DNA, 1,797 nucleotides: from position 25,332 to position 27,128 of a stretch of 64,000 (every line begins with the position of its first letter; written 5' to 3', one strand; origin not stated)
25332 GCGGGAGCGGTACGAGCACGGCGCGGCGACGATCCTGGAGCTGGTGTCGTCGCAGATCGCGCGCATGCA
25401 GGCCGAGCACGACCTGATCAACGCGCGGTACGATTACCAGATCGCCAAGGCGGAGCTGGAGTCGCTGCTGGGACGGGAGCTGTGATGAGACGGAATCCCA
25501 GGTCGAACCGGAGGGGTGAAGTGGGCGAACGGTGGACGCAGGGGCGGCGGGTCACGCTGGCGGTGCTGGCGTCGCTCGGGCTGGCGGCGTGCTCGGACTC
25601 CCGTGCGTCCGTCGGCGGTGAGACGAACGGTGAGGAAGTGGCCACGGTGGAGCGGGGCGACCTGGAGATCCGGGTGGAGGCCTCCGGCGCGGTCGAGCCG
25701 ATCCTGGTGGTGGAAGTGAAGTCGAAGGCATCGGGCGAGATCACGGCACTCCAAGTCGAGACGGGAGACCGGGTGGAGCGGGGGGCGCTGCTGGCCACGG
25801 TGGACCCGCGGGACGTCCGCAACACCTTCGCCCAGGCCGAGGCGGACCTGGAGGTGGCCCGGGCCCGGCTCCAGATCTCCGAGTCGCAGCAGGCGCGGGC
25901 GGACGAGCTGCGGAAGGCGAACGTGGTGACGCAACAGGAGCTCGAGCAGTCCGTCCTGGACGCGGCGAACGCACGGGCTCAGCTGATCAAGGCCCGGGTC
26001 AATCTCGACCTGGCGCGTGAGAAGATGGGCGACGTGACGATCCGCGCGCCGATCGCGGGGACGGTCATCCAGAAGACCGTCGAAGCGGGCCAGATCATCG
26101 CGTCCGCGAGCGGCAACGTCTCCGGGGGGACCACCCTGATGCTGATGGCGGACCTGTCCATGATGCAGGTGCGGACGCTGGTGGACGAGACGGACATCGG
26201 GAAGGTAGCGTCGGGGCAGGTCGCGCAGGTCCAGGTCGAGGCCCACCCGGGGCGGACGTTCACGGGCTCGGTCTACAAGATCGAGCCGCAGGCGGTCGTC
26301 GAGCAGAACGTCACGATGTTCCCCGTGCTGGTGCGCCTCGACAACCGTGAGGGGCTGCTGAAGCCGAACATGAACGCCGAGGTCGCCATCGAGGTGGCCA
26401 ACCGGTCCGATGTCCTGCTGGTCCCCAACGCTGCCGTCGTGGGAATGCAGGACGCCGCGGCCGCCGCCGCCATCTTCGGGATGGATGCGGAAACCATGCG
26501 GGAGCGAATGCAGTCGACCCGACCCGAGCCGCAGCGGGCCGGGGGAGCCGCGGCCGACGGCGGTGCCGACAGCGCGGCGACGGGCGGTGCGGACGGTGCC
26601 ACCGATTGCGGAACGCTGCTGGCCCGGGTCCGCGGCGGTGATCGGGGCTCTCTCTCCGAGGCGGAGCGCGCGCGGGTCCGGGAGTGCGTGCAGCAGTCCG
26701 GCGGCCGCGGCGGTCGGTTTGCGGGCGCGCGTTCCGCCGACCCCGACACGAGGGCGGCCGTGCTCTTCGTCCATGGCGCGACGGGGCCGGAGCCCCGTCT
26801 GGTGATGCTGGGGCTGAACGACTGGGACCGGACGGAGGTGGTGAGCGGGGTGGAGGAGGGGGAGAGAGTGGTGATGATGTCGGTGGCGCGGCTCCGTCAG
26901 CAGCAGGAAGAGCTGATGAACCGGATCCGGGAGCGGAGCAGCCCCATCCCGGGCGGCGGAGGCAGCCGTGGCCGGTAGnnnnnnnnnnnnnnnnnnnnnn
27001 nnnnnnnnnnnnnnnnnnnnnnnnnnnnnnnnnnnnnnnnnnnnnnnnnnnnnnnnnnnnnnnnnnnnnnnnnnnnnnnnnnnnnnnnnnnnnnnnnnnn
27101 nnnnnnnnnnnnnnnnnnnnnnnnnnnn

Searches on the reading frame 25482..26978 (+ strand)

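Call 4: search_protein_families(library=pfam, proteins=[window:25482-26978:+], max_evalue=0.1)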
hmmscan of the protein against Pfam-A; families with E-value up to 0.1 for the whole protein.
window:25482-26978:+ (498 aa): 5 families
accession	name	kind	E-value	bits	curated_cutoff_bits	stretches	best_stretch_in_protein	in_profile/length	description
PF16576.10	HlyD_D23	-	1.2e-23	84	30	1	74-299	17-214/214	Barrel-sandwich domain of CusB or HlyD membrane-fusion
PF13437.12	HlyD_3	-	2e-15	57.9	22.2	2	186-295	1-105/106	HlyD family secretion protein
PF13533.13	Biotin_lipoyl_2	-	2.7e-05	24.3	29.8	1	77-108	1-32/32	Biotin-lipoyl like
PF00364.28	Biotin_lipoyl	-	0.0017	18.6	22.1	1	76-106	42-72/73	Biotin-requiring enzyme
PF01551.29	Peptidase_M23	-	0.036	14.7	28.7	0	50-110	13-75/96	Peptidase family M23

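Call 5: search_protein_families(library=ncbifam, proteins=[window:25482-26978:+], max_evalue=0.1)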
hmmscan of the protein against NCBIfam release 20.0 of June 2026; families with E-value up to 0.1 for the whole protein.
window:25482-26978:+ (498 aa): 27 families (the best 25 are shown)
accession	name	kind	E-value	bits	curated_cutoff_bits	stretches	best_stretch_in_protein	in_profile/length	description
TIGR01730.1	RND_mfp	subfamily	3.5e-53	180.7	94.9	1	52-327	2-268/322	efflux RND transporter periplasmic adaptor subunit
NF008606.0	PRK11578.1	equivalog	1.4e-34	119.8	342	1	54-319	39-314/371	macrolide transporter subunit MacA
TIGR00999.1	8a0102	subfamily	7.4e-31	107.2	319.3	2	95-324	1-223/271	CzcB/NccB family metal efflux transporter periplasmic adaptor subunit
NF008589.1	PRK11556.1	equivalog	3.4e-23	82.2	391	1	58-320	66-327/392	MdtA/MuxA family multidrug efflux RND transporter periplasmic adaptor subunit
NF033138.2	RND-peri-MexC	equivalog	6.8e-21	74.8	625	1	28-338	13-328/375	MexC family multidrug efflux RND transporter periplasmic adaptor subunit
NF045904.1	RND-peri-MexE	equivalog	1.7e-19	70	714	1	20-211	6-198/390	multidrug efflux RND transporter periplasmic adaptor subunit MexE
NF002939.0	PRK03598.1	equivalog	2.2e-19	69.8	393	2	160-271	180-284/332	secretion protein HlyD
NF007785.0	PRK10476.1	equivalog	4e-18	65.4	376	2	76-133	48-105/347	multidrug transporter subunit MdtN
TIGR00998.1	8a0101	subfamily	1e-17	64.1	390.8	2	126-269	158-283/334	EmrA/EmrK family multidrug efflux transporter periplasmic adaptor subunit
TIGR01843.1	type_I_hlyD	subfamily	2.8e-17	62.8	208.65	2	118-309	204-402/422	HlyD family type I secretion periplasmic adaptor subunit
NF011604.1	PRK15030.1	equivalog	1.7e-15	57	765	1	24-337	12-331/397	multidrug efflux RND transporter periplasmic adaptor subunit AcrA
NF007132.1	PRK09578.1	equivalog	4.2e-15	55.4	512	1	18-206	5-195/396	MexX/AxyX family multidrug efflux RND transporter periplasmic adaptor subunit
TIGR02971.1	heterocyst_DevB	subfamily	9.4e-15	54.8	129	2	134-271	153-282/327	ABC exporter membrane fusion protein, DevB family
NF007850.1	PRK10559.1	equivalog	9.5e-14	51.2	400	1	76-264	40-219/303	p-hydroxybenzoic acid efflux pump subunit AaeA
NF000272.2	OqxA_adapt_sub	exception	6.8e-13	48.3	835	1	27-220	17-210/391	multidrug efflux RND transporter periplasmic adaptor subunit OqxA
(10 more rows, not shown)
